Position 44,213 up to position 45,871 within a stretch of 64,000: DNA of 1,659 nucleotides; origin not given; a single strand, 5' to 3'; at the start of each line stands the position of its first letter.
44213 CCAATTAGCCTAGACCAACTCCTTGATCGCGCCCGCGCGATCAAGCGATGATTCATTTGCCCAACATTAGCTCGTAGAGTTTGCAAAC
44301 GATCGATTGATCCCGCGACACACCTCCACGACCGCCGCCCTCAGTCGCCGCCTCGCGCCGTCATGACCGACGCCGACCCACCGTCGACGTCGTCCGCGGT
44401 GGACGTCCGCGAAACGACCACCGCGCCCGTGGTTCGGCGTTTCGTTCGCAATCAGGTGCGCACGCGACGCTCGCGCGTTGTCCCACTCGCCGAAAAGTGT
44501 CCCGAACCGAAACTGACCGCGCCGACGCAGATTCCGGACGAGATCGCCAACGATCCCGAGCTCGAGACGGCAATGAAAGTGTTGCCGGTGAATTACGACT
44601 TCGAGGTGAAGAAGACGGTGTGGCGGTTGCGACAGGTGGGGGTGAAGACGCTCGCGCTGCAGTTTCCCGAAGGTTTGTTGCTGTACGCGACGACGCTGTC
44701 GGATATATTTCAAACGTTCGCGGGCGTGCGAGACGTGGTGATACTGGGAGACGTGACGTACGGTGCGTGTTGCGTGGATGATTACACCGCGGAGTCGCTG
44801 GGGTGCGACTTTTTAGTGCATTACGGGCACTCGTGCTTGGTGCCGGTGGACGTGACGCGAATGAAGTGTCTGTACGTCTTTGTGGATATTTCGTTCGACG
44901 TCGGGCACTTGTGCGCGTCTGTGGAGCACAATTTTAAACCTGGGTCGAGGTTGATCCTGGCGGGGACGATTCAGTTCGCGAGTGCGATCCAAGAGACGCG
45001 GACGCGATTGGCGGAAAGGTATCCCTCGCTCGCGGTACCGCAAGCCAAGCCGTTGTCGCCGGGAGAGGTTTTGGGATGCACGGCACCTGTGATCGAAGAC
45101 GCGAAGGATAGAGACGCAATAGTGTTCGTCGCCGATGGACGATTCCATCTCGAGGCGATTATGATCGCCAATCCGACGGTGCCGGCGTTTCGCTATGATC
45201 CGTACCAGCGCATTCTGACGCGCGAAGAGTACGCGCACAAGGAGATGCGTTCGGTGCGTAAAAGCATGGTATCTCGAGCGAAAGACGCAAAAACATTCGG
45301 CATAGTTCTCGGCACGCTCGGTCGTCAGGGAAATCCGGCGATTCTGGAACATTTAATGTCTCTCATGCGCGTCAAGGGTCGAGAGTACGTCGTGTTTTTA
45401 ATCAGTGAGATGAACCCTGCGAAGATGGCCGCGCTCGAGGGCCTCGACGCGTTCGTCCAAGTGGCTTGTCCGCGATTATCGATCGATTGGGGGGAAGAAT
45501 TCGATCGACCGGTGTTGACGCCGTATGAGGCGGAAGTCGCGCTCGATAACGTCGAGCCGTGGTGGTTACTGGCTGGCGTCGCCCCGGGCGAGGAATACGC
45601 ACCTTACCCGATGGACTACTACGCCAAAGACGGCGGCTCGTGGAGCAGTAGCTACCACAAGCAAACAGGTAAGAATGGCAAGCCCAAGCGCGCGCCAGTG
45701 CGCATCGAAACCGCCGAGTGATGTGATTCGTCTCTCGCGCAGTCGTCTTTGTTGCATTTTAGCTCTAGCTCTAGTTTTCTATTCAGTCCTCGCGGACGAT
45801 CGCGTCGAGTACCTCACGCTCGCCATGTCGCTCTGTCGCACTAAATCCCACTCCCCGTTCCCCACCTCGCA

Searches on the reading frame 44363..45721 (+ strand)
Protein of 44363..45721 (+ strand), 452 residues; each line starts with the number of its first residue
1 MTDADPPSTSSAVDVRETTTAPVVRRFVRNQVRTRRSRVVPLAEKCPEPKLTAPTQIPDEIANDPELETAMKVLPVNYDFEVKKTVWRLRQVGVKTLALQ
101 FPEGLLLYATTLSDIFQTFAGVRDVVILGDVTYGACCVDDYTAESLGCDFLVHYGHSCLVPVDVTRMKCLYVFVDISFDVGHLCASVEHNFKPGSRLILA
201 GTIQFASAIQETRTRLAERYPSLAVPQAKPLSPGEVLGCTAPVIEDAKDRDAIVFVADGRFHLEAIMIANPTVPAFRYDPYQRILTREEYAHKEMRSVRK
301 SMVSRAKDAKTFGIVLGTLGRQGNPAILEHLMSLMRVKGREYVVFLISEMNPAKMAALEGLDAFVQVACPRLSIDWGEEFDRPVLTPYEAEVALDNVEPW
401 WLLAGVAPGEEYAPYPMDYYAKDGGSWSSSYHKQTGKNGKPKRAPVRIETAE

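Call 41: find_encoding_contigs(protein=window:44363-45721:+, flank=10000, max_places=10)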
Protein window:44363-45721:+ (452 aa): 4 contigs read that carry it; 4 places shown.
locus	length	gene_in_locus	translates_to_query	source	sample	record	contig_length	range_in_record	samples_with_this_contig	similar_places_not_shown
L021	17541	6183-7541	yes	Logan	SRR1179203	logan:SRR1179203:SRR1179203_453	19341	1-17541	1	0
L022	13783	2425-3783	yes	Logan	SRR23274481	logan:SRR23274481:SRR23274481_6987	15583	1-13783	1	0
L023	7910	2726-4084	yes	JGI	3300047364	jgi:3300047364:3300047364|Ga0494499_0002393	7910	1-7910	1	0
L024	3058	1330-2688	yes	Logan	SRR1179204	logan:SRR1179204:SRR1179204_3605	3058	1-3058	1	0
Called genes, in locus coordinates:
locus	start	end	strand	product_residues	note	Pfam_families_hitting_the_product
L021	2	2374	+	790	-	?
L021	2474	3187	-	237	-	PF01476:LysM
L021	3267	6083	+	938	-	PF01585:G-patch, PF07842:GCFC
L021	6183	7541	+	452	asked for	PF01866:Diphthamide_syn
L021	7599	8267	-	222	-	PF25199:nSTAND_NTPase5 (faint), PF13481:AAA_25 (weak)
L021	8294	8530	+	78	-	-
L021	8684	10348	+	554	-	PF00397:WW (weak), PF01846:FF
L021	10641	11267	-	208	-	PF22976:RRM_10 (faint), PF00076:RRM_1, PF24475:RBD_DEAH11 (faint), PF00076:RRM_1, PF28441:RRM_11 (weak)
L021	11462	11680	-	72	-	PF00076:RRM_1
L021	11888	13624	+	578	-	PF12537:GPHR_N, PF12430:ABA_GPCR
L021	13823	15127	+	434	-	PF01053:Cys_Met_Meta_PP, PF00155:Aminotran_1_2 (weak), PF01041:DegT_DnrJ_EryC1 (weak)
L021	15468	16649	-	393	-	PF05066:HARE-HTH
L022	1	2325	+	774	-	?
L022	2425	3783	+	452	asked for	PF01866:Diphthamide_syn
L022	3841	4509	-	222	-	PF25199:nSTAND_NTPase5 (faint), PF13481:AAA_25 (weak)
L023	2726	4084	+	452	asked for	PF01866:Diphthamide_syn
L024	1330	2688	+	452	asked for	PF01866:Diphthamide_syn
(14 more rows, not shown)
